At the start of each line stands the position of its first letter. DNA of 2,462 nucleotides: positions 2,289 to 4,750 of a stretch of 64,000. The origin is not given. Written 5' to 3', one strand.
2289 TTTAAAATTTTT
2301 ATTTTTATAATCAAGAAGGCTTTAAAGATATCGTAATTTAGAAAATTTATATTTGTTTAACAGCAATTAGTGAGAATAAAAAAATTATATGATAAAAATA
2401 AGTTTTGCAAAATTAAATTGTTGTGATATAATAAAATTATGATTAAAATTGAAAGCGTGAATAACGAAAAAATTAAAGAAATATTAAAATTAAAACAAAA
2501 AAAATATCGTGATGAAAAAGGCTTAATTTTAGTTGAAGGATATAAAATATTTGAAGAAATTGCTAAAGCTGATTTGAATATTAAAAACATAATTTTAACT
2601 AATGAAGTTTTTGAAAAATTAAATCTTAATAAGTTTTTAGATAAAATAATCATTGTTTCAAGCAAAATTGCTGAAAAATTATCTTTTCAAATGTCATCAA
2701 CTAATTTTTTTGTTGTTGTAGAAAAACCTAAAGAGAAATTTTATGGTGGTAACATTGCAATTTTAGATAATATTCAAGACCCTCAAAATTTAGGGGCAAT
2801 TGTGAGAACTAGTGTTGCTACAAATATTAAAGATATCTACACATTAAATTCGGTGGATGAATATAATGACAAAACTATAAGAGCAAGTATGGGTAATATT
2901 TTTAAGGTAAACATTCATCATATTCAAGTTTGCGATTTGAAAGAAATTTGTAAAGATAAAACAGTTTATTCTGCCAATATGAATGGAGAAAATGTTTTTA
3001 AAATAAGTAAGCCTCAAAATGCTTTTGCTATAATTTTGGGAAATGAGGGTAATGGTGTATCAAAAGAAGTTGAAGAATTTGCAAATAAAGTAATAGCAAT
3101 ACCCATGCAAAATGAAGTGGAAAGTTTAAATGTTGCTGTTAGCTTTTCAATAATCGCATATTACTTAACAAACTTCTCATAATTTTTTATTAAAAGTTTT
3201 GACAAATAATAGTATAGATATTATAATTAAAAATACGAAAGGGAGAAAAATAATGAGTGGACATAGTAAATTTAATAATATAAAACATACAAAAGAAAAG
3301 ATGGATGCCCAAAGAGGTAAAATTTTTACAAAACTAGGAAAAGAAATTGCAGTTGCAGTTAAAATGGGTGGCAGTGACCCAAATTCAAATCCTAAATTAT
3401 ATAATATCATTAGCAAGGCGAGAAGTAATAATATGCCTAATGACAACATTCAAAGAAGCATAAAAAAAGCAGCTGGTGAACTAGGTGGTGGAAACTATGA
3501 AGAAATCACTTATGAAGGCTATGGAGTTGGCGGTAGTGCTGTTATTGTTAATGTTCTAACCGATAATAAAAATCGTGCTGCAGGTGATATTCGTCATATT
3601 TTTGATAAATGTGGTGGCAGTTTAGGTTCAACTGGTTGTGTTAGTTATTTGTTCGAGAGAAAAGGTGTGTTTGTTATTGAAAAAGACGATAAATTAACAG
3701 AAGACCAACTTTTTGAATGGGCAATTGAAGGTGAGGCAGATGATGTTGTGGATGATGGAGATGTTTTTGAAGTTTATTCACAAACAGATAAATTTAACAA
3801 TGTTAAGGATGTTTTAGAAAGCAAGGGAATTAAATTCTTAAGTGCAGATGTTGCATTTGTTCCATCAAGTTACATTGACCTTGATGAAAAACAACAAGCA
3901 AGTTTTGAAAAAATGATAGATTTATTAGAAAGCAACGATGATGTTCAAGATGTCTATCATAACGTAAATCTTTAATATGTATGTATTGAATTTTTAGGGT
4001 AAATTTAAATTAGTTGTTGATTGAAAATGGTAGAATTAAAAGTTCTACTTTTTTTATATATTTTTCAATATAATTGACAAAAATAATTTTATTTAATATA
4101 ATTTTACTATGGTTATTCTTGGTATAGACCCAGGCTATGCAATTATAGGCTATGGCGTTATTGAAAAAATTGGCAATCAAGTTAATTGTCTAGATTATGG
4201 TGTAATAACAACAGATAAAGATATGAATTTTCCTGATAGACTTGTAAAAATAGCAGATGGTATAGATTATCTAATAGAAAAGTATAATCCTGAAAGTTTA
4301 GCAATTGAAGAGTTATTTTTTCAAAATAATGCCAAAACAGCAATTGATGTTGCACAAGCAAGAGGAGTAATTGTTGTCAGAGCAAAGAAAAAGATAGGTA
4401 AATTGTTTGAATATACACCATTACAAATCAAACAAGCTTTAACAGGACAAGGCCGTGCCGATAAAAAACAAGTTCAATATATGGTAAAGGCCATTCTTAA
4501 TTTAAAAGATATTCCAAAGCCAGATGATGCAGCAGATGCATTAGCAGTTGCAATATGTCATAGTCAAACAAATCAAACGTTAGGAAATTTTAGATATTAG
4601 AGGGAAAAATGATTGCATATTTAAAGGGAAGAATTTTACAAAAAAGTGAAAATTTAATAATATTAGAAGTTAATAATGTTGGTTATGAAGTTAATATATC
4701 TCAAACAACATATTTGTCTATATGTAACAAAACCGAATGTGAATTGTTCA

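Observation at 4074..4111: Recurrent TATAAT-N6/7-start-codon architecture implies leaderless mRNAs for at least six genes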

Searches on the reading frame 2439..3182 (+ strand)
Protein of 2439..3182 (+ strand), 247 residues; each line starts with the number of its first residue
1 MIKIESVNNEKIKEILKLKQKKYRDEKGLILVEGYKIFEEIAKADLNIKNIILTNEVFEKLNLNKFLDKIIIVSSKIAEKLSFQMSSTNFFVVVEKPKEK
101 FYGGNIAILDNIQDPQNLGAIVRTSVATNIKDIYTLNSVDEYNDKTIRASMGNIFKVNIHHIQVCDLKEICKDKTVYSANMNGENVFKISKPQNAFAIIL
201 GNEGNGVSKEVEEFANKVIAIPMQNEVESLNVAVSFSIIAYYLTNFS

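Call 5: search_protein_families(library=ncbifam, proteins=[window:2439-3182:+])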
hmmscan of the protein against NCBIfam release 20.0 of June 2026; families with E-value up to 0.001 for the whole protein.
window:2439-3182:+ (247 aa): 9 families
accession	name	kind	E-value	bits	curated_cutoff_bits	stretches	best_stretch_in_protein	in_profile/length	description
TIGR00186.1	rRNA_methyl_3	equivalog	8e-25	87.7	160.15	1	56-243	53-236/240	23S rRNA (guanosine(2251)-2'-O)-methyltransferase RlmB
NF000477.1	NshR_TsnR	equivalog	7.8e-16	58.3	425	1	103-239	115-256/266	NshR/TsnR family 23S rRNA methyltransferase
NF008295.0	PRK11081.1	equivalog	2.8e-13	49.9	227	1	108-241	23-159/230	tRNA (guanosine(18)-2'-O)-methyltransferase TrmH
NF008386.0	PRK11181.1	equivalog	1.8e-12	47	366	1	106-240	97-235/244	23S rRNA (guanosine(2251)-2'-O)-methyltransferase RlmB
TIGR00185.1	tRNA_yibK_trmL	equivalog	8e-11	42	190.6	1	111-241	8-142/154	tRNA (uridine(34)/cytosine(34)/5-carboxymethylaminomethyluridine(34)-2'-O)-methyltransferase TrmL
NF000035.1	nosihep_NshR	exception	1.4e-10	41.1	500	1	103-239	115-256/274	NshR family nosiheptide/thiostrepton resistance 23S rRNA methyltransferase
NF008117.0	PRK10864.1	equivalog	9.9e-09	34.8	267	1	107-239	199-334/344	tRNA/rRNA methyltransferase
TIGR00050.1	rRNA_methyl_1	subfamily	2.6e-06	27.5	167.15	1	172-244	81-154/233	TrmJ/YjtD family RNA methyltransferase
NF007752.0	PRK10433.1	equivalog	0.00091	18.8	212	0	193-245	105-157/228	tRNA/rRNA methyltransferase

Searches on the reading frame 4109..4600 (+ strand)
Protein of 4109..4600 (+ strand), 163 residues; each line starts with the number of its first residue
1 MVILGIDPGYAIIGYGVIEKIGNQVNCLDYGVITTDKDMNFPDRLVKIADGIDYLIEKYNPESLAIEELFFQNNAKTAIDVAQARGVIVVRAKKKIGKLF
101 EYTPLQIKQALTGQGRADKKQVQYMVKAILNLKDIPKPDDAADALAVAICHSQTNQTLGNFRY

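Call 5: search_protein_families(library=ncbifam, proteins=[window:4109-4600:+])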
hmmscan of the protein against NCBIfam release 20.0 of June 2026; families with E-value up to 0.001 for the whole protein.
window:4109-4600:+ (163 aa): 2 families
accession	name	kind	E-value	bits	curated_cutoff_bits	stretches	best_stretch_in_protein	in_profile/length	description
NF000711.0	PRK00039.2-1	equivalog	2e-68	229.3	163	1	1-157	1-157/161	crossover junction endodeoxyribonuclease RuvC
TIGR00228.1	ruvC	equivalog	2e-49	167.5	100.65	1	3-156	1-152/156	crossover junction endodeoxyribonuclease RuvC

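Call 8: find_encoding_contigs(protein=window:4109-4600:+, flank=10000, max_places=6)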
Protein window:4109-4600:+ (163 aa): 23 contigs read that carry it; 6 places shown.
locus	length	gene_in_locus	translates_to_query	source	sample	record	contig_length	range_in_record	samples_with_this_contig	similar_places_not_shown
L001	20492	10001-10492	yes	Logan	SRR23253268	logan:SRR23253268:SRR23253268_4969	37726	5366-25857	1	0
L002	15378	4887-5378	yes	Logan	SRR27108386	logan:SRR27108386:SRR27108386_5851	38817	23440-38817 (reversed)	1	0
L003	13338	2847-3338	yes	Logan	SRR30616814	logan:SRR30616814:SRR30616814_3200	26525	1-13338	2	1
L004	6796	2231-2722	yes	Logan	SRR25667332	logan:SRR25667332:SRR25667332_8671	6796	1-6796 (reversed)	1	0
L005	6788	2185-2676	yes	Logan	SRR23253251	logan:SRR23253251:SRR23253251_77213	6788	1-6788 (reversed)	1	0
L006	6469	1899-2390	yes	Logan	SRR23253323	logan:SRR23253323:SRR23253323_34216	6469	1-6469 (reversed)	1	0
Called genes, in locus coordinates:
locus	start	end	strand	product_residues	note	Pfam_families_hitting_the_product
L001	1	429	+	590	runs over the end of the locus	PF01807:Zn_ribbon_DnaG, PF08275:DNAG_N, PF01751:Toprim, PF13155:Toprim_2, PF13362:Toprim_3 (weak), PF13662:Toprim_4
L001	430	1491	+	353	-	PF03979:Sigma70_r1_1 (weak), PF00140:Sigma70_r1_2, PF04542:Sigma70_r2, PF04539:Sigma70_r3, PF04545:Sigma70_r4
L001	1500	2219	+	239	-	PF12847:Methyltransf_18, PF04816:TrmK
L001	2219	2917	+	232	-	-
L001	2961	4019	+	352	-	-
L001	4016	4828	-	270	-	PF00528:BPD_transp_1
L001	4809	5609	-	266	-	PF00005:ABC_tran, PF02463:SMC_N (weak), PF13304:AAA_21 (faint)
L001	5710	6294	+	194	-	PF03193:RsgA_GTPase (faint), PF00350:Dynamin_N (faint), PF01926:MMR_HSR1, PF02421:FeoB_N (weak)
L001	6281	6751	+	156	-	PF05154:TM2 (weak)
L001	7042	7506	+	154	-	PF05198:IF3_N, PF00707:IF3_C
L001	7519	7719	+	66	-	PF01632:Ribosomal_L35p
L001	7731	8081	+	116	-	PF00453:Ribosomal_L20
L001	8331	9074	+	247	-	PF22435:MRM3-like_sub_bind, PF00588:SpoU_methylase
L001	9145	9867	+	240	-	PF20772:TACO1_YebC_N, PF01709:Transcrip_reg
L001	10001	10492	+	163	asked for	PF02075:RuvC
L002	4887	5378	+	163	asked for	PF02075:RuvC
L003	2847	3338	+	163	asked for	PF02075:RuvC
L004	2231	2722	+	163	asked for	PF02075:RuvC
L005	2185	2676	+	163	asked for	PF02075:RuvC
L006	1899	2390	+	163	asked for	PF02075:RuvC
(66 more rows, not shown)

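Call 18: find_homologous_proteins(query=window:4109-4600:+, max_evalue=1e-30)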
Query window:4109-4600:+ (163 aa): 7955 proteins with E <= 1e-30 among 8000 candidates; the best 120 are listed.
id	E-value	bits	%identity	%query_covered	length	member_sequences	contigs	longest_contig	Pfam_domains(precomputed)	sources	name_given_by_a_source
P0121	1.7e-100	352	99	100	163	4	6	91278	PF02075.24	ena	-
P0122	1.2e-88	313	88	100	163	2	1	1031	PF02075.24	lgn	-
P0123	1.8e-88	313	88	100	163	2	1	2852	PF02075.24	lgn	-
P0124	3.6e-86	305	84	100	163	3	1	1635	PF02075.24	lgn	-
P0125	1.2e-85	303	84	100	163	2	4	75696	PF02075.24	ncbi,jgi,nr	ncbi:MAG: crossover junction endodeoxyribonuclease RuvC [Clostridiales bacterium]|nr:crossover junct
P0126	2.0e-85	303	83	100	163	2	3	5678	PF02075.24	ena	-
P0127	3.2e-85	302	83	100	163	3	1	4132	PF02075.24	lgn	-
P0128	5.4e-85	301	83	100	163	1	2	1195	PF02075.24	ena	-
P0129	6.4e-85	301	85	100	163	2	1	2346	PF02075.24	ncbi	-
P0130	1.4e-84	300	83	100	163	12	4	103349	PF02075.24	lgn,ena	-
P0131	2.3e-84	299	83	100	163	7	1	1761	PF02075.24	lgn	-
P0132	5.7e-83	295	82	100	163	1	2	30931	PF02075.24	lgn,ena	-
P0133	1.1e-82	294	80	100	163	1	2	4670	PF02075.24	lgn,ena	-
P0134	1.2e-82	294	82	100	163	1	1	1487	PF02075.24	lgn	-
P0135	1.3e-82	294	81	100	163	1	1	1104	PF02075.24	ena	-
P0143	3.8e-80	285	79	100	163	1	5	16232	PF02075.24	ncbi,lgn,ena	-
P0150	1.2e-69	251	72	99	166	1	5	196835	PF02075.24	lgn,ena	-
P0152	2.6e-69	250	75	99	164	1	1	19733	PF02075.24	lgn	-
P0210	3.5e-64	234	67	98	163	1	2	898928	PF02075.24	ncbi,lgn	-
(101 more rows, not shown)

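Call 24: find_encoding_contigs(protein=P0130, flank=10000, max_places=1)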
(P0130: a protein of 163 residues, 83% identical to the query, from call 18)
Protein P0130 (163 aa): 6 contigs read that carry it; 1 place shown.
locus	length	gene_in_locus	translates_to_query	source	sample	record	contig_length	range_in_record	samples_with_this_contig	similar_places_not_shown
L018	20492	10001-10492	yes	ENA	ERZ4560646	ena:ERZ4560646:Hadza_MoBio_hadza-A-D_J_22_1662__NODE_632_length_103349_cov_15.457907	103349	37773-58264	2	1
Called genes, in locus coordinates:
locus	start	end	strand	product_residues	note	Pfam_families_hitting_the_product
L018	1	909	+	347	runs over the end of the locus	PF04055:Radical_SAM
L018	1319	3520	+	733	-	PF03382:DUF285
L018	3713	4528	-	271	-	PF00528:BPD_transp_1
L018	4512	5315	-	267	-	PF00005:ABC_tran, PF13304:AAA_21 (faint)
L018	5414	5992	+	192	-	PF03193:RsgA_GTPase (faint), PF00350:Dynamin_N (faint), PF01926:MMR_HSR1, PF02421:FeoB_N (weak)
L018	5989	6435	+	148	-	PF05154:TM2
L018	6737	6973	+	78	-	PF13443:HTH_26 (weak)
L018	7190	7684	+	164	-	PF05198:IF3_N, PF00707:IF3_C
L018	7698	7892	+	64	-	PF01632:Ribosomal_L35p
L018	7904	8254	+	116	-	PF00453:Ribosomal_L20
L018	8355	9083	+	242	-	PF22435:MRM3-like_sub_bind, PF00588:SpoU_methylase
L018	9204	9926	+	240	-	PF20772:TACO1_YebC_N, PF01709:Transcrip_reg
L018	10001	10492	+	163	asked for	PF02075:RuvC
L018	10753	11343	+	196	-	PF01330:RuvA_N, PF00633:HHH (faint), PF14520:HHH_5, PF07499:RuvA_C (weak)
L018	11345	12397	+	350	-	PF05673:DUF815 (faint), PF06068:TIP49 (faint), PF05496:RuvB_N, PF07728:AAA_5, PF00004:AAA, PF00910:RNA_helicase (weak), PF17864:AAA_lid_4, PF05491:WHD_RuvB, +1 more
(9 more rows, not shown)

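Call 25: find_encoding_contigs(protein=P0150, flank=10000, max_places=1)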
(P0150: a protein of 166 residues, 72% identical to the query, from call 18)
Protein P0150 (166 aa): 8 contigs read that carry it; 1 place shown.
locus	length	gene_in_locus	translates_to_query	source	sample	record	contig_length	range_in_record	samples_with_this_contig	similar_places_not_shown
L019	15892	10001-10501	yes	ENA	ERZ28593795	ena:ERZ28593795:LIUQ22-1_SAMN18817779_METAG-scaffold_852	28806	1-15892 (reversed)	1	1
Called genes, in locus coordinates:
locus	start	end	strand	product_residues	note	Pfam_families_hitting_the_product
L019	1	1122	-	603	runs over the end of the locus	PF27605:ODF2_C (faint), PF12329:TMF_DNA_bd (faint), PF09479:Flg_new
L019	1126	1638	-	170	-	-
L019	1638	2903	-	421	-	-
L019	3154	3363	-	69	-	-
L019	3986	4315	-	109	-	-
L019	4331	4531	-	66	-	-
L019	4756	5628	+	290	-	PF13606:Ank_3 (faint), PF13857:Ank_5 (faint), PF00023:Ank (faint), PF12796:Ank_2, PF13637:Ank_4 (weak), PF12796:Ank_2, PF13637:Ank_4 (weak), PF12796:Ank_2 (weak)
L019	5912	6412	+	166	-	PF05198:IF3_N, PF00707:IF3_C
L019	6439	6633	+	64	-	PF01632:Ribosomal_L35p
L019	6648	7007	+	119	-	PF00453:Ribosomal_L20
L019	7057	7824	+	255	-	PF22435:MRM3-like_sub_bind (weak), PF00588:SpoU_methylase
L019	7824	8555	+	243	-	PF20772:TACO1_YebC_N, PF01709:Transcrip_reg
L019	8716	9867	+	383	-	PF02511:Thy1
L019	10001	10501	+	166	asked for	PF02075:RuvC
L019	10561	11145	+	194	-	PF01330:RuvA_N, PF00633:HHH (faint), PF14520:HHH_5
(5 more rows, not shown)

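Call 26: find_encoding_contigs(protein=P0210, flank=10000, max_places=1)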
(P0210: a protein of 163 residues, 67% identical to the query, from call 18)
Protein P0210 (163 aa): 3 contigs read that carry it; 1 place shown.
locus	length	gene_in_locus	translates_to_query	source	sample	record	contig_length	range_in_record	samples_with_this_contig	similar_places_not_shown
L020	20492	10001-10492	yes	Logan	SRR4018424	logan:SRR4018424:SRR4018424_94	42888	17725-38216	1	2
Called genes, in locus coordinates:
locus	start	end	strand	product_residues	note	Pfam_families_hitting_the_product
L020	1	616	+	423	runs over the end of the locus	-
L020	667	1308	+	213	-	-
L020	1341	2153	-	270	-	PF01261:AP_endonuc_2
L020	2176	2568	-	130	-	PF00383:dCMP_cyt_deam_1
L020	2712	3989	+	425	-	PF00303:Thymidylat_synt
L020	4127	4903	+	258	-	PF08812:YtxC (weak)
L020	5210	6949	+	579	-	PF07973:tRNA_SAD, PF00587:tRNA-synt_2b, PF03129:HGTP_anticodon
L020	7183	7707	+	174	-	PF05198:IF3_N, PF00707:IF3_C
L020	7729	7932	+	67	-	PF01632:Ribosomal_L35p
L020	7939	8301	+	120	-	PF00453:Ribosomal_L20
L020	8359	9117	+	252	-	PF22435:MRM3-like_sub_bind, PF08032:SpoU_sub_bind (weak), PF00588:SpoU_methylase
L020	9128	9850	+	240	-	PF20772:TACO1_YebC_N, PF01709:Transcrip_reg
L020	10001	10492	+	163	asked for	PF02075:RuvC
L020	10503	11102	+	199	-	PF01330:RuvA_N, PF00633:HHH (faint), PF14520:HHH_5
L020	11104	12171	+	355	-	PF05673:DUF815 (faint), PF06068:TIP49 (faint), PF05496:RuvB_N, PF20720:nSTAND3 (faint), PF00004:AAA, PF07728:AAA_5, PF17864:AAA_lid_4, PF05491:WHD_RuvB, +1 more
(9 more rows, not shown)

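Call 58: find_encoding_contigs(protein=P0143, flank=4000, max_places=1)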
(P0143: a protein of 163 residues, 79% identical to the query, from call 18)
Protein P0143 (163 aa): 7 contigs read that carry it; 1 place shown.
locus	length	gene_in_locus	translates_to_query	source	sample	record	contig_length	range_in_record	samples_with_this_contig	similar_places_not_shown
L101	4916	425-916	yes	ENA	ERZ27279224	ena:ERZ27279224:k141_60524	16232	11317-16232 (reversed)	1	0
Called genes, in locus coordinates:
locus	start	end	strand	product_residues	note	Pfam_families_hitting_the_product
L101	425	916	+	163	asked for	PF02075:RuvC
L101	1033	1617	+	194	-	PF01330:RuvA_N, PF00633:HHH (faint), PF14520:HHH_5, PF07499:RuvA_C (faint)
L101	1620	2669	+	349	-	PF05673:DUF815 (faint), PF05496:RuvB_N, PF07728:AAA_5, PF13173:AAA_14 (weak), PF00004:AAA, PF00910:RNA_helicase (weak), PF17864:AAA_lid_4, PF05491:WHD_RuvB, +1 more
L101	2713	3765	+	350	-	PF02547:Queuosine_synth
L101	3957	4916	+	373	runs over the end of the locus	PF01702:TGT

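Call 59: find_encoding_contigs(protein=P0152, flank=4000, max_places=1)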
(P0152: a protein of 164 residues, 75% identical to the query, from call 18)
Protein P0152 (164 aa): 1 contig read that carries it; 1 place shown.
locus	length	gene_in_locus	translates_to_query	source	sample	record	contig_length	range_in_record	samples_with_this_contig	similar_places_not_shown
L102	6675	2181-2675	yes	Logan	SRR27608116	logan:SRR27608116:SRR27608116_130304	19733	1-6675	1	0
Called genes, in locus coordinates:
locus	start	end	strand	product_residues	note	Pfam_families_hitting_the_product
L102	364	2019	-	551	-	PF00675:Peptidase_M16, PF05193:Peptidase_M16_C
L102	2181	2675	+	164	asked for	PF02075:RuvC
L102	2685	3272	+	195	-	PF01330:RuvA_N, PF00633:HHH (faint), PF01367:5_3_exonuc (faint), PF14520:HHH_5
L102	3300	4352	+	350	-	PF05673:DUF815 (faint), PF05496:RuvB_N, PF00004:AAA, PF00910:RNA_helicase (weak), PF07728:AAA_5, PF17864:AAA_lid_4, PF05491:WHD_RuvB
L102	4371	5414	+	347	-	PF02547:Queuosine_synth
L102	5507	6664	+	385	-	PF01702:TGT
